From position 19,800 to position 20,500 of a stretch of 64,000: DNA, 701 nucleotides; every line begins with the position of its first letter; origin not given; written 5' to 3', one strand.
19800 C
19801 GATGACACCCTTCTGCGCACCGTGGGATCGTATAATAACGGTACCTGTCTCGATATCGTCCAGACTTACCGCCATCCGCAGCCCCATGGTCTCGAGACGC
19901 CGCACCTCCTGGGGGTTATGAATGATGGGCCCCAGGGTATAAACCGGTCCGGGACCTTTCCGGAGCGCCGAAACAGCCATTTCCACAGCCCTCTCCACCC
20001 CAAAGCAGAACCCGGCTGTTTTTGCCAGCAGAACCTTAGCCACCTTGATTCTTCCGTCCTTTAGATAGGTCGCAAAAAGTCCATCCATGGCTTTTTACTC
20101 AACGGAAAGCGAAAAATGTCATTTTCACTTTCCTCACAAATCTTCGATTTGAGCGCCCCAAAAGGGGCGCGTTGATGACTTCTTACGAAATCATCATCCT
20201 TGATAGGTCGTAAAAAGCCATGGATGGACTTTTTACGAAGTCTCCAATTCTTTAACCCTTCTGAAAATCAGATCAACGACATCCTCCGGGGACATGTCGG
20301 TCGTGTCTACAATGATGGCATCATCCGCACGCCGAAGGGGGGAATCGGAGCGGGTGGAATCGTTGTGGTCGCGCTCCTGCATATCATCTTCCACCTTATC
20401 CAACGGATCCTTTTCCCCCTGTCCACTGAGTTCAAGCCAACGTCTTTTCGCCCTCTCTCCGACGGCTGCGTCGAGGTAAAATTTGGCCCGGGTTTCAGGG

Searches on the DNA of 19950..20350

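Call 35: search_rna_families(source=window, start=19950, end=20350, threshold=evalue, max_evalue=10)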
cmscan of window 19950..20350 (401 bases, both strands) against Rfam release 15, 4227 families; matches with E-value up to 10: 6.
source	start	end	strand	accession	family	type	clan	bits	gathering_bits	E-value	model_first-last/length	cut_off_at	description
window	20069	20239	-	RF04209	MIR7533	Gene; miRNA;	-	26.7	230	0.0019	1-249/249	no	MIR7533 microRNA precursor family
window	20071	20237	-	RF03743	MIR7696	Gene; miRNA;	-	21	83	0.17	1-88/88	no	MIR7696 microRNA precursor family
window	20169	20247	+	RF02298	TtnuCD22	Gene; snRNA; snoRNA; CD-box;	-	18.5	85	0.58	1-77/77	no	Tetrahymena snoRNA TtnuCD22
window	20070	20238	-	RF00885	MIR821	Gene; miRNA;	-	14.1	249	2.8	50-226/275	no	MIR821 microRNA precursor family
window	20114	20131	-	RF03725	mir-7094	Gene; miRNA;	-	13.4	90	7.5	22-39/60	no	mir-7094 microRNA precursor family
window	19950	20224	-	RF01946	KCNQ1OT1_1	Gene; lncRNA;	-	5.4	70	2.8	183-442/464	3'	KCNQ1 overlapping transcript 1 conserved region 1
